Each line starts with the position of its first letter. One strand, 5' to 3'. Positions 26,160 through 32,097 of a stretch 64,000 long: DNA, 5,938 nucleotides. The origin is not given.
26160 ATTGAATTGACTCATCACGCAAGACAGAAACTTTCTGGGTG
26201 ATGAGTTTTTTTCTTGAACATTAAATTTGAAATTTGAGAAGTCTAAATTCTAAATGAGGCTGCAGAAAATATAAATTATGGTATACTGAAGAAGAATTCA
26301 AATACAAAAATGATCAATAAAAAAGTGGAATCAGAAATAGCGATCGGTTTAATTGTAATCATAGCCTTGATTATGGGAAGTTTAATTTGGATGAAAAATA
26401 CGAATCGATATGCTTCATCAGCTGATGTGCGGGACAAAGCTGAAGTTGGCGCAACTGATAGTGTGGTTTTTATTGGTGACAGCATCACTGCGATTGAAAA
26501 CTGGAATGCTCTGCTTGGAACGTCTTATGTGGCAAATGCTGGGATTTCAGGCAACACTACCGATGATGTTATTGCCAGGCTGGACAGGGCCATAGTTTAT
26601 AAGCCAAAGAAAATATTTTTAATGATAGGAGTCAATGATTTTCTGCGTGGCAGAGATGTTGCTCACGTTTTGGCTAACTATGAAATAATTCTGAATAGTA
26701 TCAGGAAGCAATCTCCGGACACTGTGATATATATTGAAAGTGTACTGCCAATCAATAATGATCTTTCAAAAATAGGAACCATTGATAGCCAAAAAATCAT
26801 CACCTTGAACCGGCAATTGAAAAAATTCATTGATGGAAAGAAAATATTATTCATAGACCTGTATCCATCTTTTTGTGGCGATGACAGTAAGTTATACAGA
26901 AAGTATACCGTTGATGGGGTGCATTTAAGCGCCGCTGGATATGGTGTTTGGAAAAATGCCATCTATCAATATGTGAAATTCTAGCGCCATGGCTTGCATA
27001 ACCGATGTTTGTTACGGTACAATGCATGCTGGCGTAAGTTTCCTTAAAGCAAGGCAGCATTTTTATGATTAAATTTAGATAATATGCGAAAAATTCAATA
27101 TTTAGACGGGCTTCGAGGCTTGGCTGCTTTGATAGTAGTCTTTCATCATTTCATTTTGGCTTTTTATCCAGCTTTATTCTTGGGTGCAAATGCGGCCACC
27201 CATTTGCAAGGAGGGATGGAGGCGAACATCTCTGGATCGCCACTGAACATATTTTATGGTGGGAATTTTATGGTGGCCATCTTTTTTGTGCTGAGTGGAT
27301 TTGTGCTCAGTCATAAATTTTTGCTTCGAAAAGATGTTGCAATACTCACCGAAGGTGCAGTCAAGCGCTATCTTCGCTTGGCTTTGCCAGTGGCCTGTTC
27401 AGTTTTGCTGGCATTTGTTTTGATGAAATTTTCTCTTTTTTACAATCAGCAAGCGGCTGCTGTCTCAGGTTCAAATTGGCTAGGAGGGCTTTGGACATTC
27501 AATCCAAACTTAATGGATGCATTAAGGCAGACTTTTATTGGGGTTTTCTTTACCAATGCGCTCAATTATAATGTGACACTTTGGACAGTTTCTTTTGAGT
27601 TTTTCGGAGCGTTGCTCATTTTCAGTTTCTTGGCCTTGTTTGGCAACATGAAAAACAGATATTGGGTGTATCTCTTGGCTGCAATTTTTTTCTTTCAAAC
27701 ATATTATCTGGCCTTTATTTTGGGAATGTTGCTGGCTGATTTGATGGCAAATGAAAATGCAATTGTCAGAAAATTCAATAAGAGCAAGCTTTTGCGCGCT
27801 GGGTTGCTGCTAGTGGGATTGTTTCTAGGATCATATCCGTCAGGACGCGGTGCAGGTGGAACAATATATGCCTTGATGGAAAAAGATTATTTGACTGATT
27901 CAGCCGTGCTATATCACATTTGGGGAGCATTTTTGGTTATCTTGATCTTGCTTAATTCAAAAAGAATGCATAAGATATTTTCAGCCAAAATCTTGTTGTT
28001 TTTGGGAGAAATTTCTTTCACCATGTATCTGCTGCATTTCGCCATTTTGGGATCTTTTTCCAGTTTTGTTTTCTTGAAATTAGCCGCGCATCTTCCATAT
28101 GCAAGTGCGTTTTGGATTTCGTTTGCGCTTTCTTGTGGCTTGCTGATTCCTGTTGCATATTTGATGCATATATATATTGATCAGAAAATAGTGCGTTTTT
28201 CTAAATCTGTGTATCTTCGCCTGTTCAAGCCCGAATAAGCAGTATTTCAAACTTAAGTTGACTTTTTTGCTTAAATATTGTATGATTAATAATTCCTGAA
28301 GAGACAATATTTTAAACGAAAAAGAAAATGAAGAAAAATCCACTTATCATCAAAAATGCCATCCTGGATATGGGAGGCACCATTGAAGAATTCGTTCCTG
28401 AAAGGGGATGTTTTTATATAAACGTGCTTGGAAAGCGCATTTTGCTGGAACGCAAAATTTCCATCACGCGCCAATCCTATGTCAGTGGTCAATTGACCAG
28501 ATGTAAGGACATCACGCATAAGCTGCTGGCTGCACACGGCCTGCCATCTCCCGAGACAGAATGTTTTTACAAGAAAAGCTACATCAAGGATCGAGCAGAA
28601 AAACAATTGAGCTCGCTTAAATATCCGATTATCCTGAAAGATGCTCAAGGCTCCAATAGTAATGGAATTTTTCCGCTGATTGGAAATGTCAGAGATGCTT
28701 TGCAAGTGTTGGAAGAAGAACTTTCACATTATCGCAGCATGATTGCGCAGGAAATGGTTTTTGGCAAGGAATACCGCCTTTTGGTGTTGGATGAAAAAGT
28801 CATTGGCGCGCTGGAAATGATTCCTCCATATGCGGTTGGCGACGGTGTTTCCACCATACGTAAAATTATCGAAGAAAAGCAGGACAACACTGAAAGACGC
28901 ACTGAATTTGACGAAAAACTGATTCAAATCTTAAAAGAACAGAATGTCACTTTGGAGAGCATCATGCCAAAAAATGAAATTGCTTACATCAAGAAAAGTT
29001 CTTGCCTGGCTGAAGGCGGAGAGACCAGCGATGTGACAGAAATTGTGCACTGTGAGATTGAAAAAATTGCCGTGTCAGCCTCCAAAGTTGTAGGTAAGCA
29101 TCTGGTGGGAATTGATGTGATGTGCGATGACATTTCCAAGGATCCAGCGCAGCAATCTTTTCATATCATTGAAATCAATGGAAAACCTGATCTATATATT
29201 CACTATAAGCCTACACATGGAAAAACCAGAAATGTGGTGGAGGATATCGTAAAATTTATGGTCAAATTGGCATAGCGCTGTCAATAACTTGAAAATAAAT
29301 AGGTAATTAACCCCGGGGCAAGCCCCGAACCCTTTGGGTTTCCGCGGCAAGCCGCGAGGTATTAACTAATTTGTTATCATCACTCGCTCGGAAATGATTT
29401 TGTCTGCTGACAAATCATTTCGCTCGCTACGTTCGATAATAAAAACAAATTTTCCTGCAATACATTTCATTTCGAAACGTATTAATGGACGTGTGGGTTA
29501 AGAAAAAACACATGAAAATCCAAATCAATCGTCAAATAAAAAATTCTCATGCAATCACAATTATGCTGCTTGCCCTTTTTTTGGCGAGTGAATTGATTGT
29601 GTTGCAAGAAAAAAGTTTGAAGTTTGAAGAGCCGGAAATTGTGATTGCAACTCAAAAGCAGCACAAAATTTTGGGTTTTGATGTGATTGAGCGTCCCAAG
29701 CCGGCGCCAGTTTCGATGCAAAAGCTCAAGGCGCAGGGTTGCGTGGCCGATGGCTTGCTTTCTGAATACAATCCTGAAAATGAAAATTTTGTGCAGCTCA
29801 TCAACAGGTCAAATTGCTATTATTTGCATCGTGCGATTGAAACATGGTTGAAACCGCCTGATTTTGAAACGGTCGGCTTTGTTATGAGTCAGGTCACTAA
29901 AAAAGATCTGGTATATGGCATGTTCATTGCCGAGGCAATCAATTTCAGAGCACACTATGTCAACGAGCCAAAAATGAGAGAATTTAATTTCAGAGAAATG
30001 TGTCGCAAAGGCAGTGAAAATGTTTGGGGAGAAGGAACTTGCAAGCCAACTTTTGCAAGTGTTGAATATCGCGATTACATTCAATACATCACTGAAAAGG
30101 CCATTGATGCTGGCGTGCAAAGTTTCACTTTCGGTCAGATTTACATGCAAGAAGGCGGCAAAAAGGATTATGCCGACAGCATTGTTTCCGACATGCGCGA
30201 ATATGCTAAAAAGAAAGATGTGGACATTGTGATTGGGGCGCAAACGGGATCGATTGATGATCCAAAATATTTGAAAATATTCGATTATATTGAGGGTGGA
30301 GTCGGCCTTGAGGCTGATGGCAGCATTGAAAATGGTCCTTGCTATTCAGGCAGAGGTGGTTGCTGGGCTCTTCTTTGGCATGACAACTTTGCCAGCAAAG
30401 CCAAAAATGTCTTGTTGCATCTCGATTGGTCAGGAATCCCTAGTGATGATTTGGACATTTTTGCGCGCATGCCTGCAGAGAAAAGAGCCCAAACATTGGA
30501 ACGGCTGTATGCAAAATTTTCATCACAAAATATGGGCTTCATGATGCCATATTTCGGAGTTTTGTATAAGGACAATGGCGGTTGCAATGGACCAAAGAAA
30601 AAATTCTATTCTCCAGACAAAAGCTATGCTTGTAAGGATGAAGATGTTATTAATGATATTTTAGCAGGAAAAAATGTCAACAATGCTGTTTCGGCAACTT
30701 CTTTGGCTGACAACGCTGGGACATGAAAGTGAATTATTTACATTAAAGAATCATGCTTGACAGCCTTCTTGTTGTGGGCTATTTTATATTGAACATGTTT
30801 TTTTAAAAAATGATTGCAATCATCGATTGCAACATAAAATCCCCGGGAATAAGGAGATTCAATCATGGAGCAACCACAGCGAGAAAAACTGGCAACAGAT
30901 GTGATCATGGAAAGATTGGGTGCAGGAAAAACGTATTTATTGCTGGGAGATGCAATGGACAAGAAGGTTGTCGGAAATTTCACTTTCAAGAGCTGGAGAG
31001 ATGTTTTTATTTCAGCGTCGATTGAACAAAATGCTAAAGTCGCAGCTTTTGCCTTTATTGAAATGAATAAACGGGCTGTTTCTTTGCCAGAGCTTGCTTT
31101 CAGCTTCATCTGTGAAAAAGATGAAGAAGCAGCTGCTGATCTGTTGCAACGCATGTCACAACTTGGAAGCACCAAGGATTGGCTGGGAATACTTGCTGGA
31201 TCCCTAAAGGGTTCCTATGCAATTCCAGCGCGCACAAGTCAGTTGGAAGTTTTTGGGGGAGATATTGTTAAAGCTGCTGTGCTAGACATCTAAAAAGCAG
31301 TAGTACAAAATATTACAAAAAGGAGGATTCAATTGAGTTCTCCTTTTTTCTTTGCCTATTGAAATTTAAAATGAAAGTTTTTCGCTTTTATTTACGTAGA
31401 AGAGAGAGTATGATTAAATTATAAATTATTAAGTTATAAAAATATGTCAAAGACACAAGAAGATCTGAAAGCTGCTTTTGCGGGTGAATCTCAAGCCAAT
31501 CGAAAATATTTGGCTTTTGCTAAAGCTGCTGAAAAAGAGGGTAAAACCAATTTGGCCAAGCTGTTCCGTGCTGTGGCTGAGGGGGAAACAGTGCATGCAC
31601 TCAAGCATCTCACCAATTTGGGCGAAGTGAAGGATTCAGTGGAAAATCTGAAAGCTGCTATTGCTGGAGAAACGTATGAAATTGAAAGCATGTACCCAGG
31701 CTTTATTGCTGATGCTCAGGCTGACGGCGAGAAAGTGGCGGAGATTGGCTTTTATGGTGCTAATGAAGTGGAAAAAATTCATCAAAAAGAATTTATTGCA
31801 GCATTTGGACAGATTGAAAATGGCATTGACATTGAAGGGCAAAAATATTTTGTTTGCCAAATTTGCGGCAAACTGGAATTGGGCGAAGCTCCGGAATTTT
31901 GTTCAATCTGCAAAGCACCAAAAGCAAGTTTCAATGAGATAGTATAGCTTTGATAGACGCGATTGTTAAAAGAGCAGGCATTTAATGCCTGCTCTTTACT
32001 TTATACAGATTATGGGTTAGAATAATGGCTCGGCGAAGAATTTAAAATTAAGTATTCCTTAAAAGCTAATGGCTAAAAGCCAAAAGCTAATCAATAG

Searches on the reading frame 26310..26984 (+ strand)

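Call 72: search_protein_families(library=pfam, max_evalue=1e-8, proteins=[window:26310-26984:+])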
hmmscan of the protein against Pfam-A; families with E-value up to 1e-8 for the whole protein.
window:26310-26984:+ (224 aa): 3 families
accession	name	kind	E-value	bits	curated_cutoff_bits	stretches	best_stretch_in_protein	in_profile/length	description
PF13472.12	Lipase_GDSL_2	-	2.2e-27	97.1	32.9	1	54-211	1-176/178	GDSL-like Lipase/Acylhydrolase family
PF00657.28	Lipase_GDSL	-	2.2e-13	51.3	23.6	1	52-214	1-204/208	GDSL-like Lipase/Acylhydrolase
PF17182.10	OSK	-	5e-09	36.1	27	1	79-193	52-160/202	OSK domain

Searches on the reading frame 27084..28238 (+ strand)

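Call 72: search_protein_families(library=pfam, max_evalue=1e-8, proteins=[window:27084-28238:+])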
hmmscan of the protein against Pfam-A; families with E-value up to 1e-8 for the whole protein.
window:27084-28238:+ (384 aa): 1 family
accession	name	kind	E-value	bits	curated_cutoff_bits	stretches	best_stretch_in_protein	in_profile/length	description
PF01757.29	Acyl_transf_3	-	7.9e-28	97.9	31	1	5-353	2-324/326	Acyltransferase domain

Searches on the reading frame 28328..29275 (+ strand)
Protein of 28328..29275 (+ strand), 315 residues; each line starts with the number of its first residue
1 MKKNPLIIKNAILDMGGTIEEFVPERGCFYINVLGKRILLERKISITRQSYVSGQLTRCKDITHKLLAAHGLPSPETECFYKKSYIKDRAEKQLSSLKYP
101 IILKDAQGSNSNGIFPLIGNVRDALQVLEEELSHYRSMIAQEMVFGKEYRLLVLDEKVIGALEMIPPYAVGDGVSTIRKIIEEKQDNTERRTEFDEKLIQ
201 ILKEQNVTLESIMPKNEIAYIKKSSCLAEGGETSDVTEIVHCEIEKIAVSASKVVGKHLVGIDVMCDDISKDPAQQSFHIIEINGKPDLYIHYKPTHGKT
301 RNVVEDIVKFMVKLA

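Call 72: search_protein_families(library=pfam, max_evalue=1e-8, proteins=[window:28328-29275:+])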
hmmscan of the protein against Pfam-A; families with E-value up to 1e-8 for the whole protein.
window:28328-29275:+ (315 aa): 1 family
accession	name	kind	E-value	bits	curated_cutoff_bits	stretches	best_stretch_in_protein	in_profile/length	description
PF08443.16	RimK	-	8.4e-10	39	21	0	60-164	4-105/188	RimK-like ATP-grasp domain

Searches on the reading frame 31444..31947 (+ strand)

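Call 73: search_protein_families(library=pfam, max_evalue=0.000001, proteins=[window:31444-31947:+])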
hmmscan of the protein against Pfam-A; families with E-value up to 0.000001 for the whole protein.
window:31444-31947:+ (167 aa): 2 families
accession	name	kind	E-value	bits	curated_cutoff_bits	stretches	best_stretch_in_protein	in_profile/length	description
PF02915.23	Rubrerythrin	-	1.1e-17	65.1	22.8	1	8-118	3-134/137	Rubrerythrin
PF21349.2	RUBY_RBDX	-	2.2e-07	30.6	26.5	1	136-163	1-29/30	Rubrerythrin, rubredoxin-like domain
